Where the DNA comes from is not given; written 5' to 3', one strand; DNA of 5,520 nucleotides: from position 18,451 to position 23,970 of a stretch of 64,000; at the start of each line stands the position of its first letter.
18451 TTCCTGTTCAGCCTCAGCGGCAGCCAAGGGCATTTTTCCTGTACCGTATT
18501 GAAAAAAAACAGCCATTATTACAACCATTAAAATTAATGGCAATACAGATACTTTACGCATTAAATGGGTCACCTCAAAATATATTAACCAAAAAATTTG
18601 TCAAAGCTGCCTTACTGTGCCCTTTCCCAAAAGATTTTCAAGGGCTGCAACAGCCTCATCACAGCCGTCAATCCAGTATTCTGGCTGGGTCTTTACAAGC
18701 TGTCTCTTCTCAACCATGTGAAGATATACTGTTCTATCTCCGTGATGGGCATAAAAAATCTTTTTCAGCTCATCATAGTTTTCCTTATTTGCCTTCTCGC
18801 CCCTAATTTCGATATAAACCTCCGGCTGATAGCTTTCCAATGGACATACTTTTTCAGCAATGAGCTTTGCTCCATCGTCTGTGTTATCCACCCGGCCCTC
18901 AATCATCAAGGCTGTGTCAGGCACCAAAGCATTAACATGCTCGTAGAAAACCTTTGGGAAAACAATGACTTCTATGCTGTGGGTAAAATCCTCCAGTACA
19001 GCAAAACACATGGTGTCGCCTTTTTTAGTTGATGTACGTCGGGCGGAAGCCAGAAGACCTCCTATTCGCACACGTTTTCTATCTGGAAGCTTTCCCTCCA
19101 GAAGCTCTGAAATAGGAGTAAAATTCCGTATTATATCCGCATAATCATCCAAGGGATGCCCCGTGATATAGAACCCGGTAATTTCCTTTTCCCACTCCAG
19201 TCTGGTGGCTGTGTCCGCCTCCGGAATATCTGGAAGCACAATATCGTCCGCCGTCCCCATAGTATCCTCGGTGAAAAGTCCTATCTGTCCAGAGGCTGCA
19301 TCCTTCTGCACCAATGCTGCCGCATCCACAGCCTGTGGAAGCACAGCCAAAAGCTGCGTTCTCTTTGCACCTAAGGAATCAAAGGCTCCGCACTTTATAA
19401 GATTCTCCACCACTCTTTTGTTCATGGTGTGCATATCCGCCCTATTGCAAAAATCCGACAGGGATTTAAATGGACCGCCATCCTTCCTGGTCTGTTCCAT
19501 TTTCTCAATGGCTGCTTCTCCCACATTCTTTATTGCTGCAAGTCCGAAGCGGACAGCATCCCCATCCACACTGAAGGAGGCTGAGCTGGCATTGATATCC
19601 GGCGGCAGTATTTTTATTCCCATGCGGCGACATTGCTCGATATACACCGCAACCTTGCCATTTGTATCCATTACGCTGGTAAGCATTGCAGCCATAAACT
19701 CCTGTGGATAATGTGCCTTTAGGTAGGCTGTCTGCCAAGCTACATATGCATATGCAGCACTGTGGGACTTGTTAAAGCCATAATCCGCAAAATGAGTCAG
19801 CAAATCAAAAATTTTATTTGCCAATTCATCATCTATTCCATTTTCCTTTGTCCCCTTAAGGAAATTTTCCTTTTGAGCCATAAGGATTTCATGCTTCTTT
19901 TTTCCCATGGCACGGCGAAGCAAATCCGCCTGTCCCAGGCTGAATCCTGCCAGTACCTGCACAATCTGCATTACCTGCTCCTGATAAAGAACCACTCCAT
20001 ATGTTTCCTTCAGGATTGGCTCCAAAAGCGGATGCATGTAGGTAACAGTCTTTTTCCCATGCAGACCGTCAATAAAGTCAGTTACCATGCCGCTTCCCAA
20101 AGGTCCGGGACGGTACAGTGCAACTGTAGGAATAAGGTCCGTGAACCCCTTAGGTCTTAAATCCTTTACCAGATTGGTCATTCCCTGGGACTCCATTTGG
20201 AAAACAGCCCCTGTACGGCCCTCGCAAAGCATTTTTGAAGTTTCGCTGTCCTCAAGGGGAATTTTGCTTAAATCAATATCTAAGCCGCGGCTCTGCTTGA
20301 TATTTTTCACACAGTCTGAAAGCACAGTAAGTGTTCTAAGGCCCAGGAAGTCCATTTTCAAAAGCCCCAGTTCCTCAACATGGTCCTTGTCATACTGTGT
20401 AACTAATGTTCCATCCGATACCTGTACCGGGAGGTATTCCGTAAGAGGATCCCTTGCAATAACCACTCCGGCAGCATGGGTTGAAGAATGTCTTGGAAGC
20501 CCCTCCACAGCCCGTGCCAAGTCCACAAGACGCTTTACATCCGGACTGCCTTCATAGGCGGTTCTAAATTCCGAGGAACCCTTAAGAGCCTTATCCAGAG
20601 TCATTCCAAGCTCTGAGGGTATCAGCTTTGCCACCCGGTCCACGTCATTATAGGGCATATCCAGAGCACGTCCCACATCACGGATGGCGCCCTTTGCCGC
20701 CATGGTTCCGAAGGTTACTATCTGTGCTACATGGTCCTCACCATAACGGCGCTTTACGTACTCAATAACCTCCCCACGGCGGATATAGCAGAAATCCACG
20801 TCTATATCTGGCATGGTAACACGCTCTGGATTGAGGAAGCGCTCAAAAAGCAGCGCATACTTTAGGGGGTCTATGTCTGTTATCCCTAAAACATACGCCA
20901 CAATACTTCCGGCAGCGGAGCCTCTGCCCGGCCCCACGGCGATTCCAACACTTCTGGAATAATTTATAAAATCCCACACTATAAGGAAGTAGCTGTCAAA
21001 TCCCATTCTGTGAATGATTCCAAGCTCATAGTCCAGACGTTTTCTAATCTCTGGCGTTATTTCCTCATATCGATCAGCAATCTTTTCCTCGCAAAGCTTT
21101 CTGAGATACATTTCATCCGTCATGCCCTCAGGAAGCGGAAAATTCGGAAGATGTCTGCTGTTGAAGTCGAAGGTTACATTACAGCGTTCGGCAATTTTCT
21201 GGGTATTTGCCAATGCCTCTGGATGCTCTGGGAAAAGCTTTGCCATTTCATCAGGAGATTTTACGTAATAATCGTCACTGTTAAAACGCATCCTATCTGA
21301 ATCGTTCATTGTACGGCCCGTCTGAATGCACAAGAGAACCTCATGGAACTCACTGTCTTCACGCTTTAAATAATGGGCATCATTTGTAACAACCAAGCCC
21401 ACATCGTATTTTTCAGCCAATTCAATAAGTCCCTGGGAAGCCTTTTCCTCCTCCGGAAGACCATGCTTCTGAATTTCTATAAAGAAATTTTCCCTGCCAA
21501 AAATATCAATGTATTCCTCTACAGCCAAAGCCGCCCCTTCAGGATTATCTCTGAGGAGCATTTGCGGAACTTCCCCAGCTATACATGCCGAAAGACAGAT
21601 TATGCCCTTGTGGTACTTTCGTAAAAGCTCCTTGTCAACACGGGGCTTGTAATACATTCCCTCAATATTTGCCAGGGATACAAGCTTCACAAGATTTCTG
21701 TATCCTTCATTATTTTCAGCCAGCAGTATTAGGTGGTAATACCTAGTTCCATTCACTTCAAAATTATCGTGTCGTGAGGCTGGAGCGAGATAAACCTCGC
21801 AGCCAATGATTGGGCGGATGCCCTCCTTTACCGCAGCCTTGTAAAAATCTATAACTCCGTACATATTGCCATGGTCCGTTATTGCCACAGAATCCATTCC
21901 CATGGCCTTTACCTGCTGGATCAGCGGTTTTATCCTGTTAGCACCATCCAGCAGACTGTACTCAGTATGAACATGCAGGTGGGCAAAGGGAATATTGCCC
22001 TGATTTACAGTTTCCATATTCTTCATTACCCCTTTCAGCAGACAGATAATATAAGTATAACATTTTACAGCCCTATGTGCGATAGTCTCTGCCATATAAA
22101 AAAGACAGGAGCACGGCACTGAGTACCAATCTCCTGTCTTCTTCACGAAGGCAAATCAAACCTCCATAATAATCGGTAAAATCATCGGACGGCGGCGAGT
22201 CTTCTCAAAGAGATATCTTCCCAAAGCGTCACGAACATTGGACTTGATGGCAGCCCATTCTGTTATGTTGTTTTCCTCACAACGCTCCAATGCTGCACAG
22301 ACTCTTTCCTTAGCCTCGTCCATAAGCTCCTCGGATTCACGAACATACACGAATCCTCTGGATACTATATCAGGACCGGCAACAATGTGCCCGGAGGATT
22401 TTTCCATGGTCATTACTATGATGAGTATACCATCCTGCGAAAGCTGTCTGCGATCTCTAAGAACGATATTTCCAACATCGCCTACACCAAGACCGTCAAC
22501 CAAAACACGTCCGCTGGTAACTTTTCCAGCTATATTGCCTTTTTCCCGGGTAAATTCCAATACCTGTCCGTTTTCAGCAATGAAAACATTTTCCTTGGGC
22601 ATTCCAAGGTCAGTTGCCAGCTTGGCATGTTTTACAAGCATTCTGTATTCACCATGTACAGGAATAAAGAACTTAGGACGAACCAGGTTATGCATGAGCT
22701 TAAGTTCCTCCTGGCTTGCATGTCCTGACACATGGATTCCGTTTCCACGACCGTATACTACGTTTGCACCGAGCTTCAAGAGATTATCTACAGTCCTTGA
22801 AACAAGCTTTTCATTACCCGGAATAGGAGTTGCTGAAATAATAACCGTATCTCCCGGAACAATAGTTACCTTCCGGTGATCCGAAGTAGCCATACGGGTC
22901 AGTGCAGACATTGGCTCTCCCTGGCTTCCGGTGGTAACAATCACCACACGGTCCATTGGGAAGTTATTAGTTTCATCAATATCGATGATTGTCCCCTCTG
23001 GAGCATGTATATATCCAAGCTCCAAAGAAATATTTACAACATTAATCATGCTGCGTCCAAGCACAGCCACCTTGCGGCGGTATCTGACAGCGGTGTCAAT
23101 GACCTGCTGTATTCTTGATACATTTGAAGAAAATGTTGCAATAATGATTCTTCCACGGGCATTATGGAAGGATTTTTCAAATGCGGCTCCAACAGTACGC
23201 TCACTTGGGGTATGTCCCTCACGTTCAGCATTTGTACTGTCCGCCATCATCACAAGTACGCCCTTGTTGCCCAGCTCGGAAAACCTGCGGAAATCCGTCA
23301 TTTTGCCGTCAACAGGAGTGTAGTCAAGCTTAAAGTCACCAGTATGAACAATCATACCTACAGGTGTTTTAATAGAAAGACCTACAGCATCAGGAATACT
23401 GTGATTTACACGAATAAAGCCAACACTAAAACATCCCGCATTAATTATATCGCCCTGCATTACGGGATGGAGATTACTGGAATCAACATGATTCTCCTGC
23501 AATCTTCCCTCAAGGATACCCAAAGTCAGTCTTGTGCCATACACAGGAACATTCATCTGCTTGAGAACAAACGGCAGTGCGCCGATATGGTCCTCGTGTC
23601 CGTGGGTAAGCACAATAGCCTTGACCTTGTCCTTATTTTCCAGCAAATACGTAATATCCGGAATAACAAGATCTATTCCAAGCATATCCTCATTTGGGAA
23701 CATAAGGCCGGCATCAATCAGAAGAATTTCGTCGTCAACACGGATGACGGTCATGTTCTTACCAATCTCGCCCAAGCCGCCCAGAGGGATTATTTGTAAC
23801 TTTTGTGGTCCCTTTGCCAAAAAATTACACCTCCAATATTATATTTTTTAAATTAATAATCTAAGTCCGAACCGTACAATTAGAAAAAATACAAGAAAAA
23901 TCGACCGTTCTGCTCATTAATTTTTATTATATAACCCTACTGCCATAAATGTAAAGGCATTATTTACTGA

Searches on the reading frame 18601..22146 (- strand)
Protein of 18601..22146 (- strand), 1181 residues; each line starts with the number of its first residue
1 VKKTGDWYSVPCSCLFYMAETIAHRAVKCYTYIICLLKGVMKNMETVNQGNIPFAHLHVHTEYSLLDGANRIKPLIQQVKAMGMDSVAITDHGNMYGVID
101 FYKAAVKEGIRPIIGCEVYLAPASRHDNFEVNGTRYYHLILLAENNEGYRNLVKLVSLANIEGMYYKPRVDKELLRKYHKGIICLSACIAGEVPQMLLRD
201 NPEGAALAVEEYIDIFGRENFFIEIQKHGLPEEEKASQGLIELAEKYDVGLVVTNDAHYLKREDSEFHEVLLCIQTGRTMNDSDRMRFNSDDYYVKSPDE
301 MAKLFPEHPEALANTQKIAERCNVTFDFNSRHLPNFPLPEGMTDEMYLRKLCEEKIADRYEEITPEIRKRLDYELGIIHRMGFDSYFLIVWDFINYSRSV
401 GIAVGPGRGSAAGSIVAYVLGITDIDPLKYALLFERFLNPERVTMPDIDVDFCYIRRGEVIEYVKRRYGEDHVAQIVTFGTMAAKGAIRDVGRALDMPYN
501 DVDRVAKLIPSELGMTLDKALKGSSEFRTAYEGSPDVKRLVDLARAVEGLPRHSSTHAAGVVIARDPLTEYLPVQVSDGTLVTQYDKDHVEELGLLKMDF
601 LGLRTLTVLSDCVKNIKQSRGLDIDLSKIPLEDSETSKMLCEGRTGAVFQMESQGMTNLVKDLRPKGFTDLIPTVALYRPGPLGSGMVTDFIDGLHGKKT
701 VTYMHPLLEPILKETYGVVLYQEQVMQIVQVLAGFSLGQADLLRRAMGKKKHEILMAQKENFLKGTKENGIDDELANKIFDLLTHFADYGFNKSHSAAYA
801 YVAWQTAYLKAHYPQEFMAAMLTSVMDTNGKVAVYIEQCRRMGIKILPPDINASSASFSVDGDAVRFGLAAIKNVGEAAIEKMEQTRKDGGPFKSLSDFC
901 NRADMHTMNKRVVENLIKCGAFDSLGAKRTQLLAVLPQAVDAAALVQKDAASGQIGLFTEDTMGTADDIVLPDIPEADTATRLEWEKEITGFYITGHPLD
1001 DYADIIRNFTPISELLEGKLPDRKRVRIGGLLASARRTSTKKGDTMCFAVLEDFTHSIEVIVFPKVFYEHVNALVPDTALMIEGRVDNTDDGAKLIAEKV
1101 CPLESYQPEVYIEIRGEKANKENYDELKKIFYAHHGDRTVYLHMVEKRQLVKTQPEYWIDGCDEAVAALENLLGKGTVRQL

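Call 14: search_protein_families(library=pfam, proteins=[window:18601-22146:-], max_evalue=0.00001)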
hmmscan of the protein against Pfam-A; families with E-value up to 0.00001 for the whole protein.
window:18601-22146:- (1181 aa): 5 families
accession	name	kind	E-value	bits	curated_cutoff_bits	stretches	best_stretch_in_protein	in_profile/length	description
PF07733.18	DNA_pol3_alpha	-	9e-109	363.5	23.9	1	347-602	2-260/260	Bacterial DNA polymerase III alpha NTPase domain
PF02811.25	PHP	-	9e-65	218.4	26.4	1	56-228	1-164/164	PHP domain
PF17657.6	DNA_pol3_finger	-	3.1e-64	215.7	22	1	605-770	1-166/166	Bacterial DNA polymerase III alpha subunit finger domain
PF14579.12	HHH_6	-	1.4e-32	112.1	25.6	1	843-932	1-90/90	Helix-hairpin-helix motif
PF01336.31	tRNA_anti-codon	-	1.1e-09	38.5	27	1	1026-1100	1-72/75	OB-fold nucleic acid binding domain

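Call 17: search_solved_structures(query=window:18601-22146:-, show_alignments=2)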
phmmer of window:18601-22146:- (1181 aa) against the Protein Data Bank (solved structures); distinct sequences matched with E-value up to 0.001: 13.
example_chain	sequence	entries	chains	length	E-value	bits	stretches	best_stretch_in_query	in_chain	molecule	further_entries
2hpi_A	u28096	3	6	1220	5.1e-300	1001.5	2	367-1144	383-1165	DNA polymerase III alpha subunit | DNA polymerase III subunit alpha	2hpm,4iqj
3e0d_A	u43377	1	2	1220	4.7e-299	998.3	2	367-1144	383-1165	DNA polymerase III subunit alpha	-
7pu7_A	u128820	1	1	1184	4.7e-280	935.4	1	52-1150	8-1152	DNA polymerase III subunit alpha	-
5fku_A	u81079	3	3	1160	7.9e-272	908.2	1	54-1145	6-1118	DNA POLYMERASE III SUBUNIT ALPHA | DNA POLYMERASE III ALPHA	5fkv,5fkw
4jom_A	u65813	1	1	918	5.7e-259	865.6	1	54-944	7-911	DNA polymerase III subunit alpha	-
5m1s_A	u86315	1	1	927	2.2e-257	860.4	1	54-958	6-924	DNA polymerase III subunit alpha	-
2hqa_A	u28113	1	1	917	1.7e-255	854.1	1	54-944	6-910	DNA polymerase III alpha subunit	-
2hnh_A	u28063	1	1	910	2.9e-255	853.3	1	54-943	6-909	DNA polymerase III alpha subunit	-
5lew_A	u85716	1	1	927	2.3e-249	833.8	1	53-941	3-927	DNA polymerase III subunit alpha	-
4gx8_A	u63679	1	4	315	4.6e-50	173.7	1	47-325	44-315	DNA polymerase III subunit epsilon,DNA polymerase III subunit alpha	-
4gx9_A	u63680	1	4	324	5.1e-50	173.6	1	47-325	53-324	DNA polymerase III subunit epsilon,DNA polymerase III subunit alpha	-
9qpc_A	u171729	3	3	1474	1.3e-44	155.7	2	134-429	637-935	DNA polymerase III PolC-type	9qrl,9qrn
3f2b_A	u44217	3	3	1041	1.3e-41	145.7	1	54-429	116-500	DNA-directed DNA polymerase III alpha chain | GEOBACILLUS KAUSTOPHILUS DNA POLC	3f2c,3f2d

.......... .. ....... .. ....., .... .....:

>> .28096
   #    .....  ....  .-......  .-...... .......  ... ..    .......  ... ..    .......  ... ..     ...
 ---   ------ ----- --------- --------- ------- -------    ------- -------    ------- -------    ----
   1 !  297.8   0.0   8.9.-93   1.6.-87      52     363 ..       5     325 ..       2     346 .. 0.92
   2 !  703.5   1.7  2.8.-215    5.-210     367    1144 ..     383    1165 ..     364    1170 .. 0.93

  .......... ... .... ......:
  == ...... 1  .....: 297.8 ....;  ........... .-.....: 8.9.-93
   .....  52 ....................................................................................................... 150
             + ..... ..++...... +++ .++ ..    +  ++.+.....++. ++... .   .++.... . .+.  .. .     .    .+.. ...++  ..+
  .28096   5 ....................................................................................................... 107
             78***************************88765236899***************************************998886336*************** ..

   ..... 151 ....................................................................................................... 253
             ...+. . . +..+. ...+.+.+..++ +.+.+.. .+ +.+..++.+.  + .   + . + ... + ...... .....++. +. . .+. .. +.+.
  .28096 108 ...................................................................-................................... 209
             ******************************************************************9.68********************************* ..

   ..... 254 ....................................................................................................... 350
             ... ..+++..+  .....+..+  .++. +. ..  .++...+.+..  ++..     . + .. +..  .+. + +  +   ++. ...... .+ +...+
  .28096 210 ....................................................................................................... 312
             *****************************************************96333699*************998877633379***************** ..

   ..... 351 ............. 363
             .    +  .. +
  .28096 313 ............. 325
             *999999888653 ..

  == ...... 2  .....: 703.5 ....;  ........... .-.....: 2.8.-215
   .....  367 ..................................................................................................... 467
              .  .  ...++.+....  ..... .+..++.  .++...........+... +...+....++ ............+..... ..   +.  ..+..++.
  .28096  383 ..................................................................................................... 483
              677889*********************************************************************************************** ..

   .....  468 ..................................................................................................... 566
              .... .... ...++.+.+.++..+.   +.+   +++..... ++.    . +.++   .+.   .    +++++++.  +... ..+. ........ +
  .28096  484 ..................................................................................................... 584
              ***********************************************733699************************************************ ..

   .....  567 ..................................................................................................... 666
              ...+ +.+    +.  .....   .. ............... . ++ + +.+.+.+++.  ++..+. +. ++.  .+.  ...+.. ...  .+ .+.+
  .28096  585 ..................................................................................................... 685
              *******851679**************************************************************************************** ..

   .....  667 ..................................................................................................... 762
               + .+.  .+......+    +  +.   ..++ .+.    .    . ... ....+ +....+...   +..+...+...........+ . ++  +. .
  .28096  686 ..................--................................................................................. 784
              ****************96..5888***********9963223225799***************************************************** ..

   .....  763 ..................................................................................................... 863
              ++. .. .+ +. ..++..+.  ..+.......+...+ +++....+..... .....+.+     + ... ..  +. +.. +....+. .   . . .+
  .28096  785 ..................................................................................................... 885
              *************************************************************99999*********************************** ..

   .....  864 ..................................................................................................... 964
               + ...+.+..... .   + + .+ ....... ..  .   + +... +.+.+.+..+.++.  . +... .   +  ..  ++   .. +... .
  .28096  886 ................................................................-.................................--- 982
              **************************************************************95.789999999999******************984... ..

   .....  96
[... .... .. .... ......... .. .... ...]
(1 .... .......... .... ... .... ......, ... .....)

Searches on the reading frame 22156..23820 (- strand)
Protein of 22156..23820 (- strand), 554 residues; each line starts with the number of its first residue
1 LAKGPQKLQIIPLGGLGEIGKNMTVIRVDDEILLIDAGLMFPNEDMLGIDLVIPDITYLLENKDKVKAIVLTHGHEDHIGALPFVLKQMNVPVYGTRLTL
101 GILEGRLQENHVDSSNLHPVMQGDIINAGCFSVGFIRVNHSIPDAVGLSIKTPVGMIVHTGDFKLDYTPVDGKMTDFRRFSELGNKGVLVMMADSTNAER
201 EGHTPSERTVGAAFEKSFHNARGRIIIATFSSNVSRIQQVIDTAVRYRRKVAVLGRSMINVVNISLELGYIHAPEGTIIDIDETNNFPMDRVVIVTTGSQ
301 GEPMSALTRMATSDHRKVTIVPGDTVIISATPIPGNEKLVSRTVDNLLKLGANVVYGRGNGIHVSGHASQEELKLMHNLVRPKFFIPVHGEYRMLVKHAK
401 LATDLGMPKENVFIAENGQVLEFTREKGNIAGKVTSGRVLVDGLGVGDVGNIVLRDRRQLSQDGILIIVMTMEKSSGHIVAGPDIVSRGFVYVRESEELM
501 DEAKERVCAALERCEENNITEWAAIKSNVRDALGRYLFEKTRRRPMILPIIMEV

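Call 14: search_protein_families(library=pfam, proteins=[window:22156-23820:-], max_evalue=0.00001)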
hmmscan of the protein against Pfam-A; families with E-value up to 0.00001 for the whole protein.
window:22156-23820:- (554 aa): 5 families
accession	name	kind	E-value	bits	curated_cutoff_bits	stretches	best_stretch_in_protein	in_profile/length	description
PF22505.1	RNase_J_b_CASP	-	4.5e-51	172.3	27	1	223-347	2-126/126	Ribonuclease J, beta-CASP domain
PF17770.6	RNase_J_C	-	8.2e-38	129.9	23.8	1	453-554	1-102/102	Ribonuclease J C-terminal domain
PF00753.33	Lactamase_B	-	4e-14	53.5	22.7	1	20-164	5-151/196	Metallo-beta-lactamase superfamily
PF07521.17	RMMBL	-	2.2e-12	47.2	21.6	1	363-413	13-61/63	Zn-dependent metallo-hydrolase RNA specificity domain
PF12706.13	Lactamase_B_2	-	4.2e-12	46.5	27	1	59-165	24-145/200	Beta-lactamase superfamily domain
